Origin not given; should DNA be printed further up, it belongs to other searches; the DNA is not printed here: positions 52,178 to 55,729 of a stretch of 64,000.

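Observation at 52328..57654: Divergent secreted protease and muramidase share a collinear six-blade FG-GAP-like targeting module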

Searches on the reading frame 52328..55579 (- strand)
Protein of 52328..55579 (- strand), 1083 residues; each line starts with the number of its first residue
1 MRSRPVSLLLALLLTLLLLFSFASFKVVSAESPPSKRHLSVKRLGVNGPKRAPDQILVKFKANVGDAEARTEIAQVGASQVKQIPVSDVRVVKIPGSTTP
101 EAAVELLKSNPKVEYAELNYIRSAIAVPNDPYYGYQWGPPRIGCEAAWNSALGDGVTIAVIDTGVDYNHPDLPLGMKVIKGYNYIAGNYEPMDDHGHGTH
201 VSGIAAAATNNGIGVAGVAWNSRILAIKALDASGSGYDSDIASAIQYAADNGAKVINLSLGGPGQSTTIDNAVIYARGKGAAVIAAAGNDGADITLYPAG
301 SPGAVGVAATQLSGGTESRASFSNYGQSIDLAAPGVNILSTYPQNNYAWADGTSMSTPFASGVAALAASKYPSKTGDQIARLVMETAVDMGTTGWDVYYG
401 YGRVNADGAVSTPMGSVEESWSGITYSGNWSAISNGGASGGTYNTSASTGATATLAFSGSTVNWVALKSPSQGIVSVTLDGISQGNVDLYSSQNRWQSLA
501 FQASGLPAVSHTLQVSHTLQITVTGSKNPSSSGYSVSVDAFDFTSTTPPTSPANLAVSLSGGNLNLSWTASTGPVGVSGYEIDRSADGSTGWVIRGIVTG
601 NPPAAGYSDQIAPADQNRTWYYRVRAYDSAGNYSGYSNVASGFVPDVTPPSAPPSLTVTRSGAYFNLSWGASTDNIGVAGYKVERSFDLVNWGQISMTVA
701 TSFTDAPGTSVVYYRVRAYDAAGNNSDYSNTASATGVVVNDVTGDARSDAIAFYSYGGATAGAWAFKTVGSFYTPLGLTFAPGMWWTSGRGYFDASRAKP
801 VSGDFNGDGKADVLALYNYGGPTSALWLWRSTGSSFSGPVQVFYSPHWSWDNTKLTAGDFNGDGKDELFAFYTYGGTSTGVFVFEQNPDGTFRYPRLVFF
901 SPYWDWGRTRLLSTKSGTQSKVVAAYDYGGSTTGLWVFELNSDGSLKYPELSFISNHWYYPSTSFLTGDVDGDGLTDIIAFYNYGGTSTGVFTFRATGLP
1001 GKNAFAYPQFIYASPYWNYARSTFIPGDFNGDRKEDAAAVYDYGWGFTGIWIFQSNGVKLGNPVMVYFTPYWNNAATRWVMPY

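Call 3: search_protein_families(library=pfam, proteins=[window:52328-55579:-], max_evalue=1)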
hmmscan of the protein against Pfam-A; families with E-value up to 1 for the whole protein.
window:52328-55579:- (1083 aa): 6 families
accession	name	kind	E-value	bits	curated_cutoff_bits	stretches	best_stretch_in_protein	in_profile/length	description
PF00082.27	Peptidase_S8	-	3.3e-58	197.7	21.8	1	153-402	1-288/288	Subtilase family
PF13517.12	FG-GAP_3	-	4.7e-17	62.8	26.9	2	804-869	1-60/61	FG-GAP-like repeat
PF01839.29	FG-GAP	-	1.1e-14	54.3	22.1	3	854-880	4-32/37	FG-GAP repeat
PF22148.1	Fervidolysin_NPro-like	-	2.9e-14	53.6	21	1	52-119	16-81/81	Fervidolysin N-terminal prodomain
PF00041.27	fn3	-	0.0012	19.4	25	1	551-640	2-81/84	Fibronectin type III domain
PF25788.1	Ig_Rha78A_N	-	0.037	14.7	27.4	0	710-733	75-98/105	Rha78A-like, N-terminal immunoglobulin domain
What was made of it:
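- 55223..55426 (-): Fervidolysin-like N-terminal prodomain (aa 52-119). PF22148 E=2.9e-14, above cut-off (call 3).
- Closest known: Pfam FG-GAP. Same: Both proteins score above the curated thresholds (call 3).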

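Call 4: search_protein_families(library=ncbifam, proteins=[window:52328-55579:-], max_evalue=1)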
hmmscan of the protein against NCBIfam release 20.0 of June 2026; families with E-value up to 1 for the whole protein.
window:52328-55579:- (1083 aa): 12 families
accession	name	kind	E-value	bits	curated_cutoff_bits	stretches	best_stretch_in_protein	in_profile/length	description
TIGR03921.1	T7SS_mycosin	equivalog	1.3e-60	205.4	278.75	1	144-416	3-291/353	type VII secretion-associated serine protease mycosin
NF033595.1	denti_PrtP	equivalog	4e-28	98.4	300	2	256-409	342-501/606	dentilisin complex serine proteinase subunit PrtP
TIGR03895.1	protease_PatA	subfamily_domain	6.8e-18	64.7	421.05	1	197-371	1-180/606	PatA/PatG family cyanobactin maturation protease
NF049966.1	QH_SP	equivalog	1e-14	54.5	165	1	158-390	2-214/219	subtilisin-like serine protease QhpE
NF051851.1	AtpSerPepEprS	equivalog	6.4e-14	51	1700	2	331-391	281-341/988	autotransporter serine peptidase EprS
NF040809.1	germ_prot_CspBA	exception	8e-13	46.9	1250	3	318-367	995-1044/1099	bifunctional germination protease/germinant receptor pseudoprotease CspBA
NF040808.2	CspC_non_triad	exception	1e-08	34.1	675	2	320-369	450-499/556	bile acid germinant receptor pseudoprotease CspC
NF042956.1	IteS_antiphage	equivalog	1.2e-07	30.5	900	1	151-263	252-361/747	S8 family anti-phage peptidase IteS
NF040553.1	SGO_0316_fam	subfamily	6.5e-07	27.4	1400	2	330-387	670-735/1486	SGO_0316/SGO_0317 family LPXTG-anchored serine peptidase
NF047539.1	XAC2610_fam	domain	0.00022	21.7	35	1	803-836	4-40/89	XAC2610-related protein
TIGR00868.1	hCaCC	subfamily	0.058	11.1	900.85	1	590-677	702-783/863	calcium-activated chloride channel protein 1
NF045522.1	MXAN_2561_fam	equivalog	0.07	12.6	150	1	714-741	234-263/304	MXAN_2561 family MXYO-CTERM-anchored protein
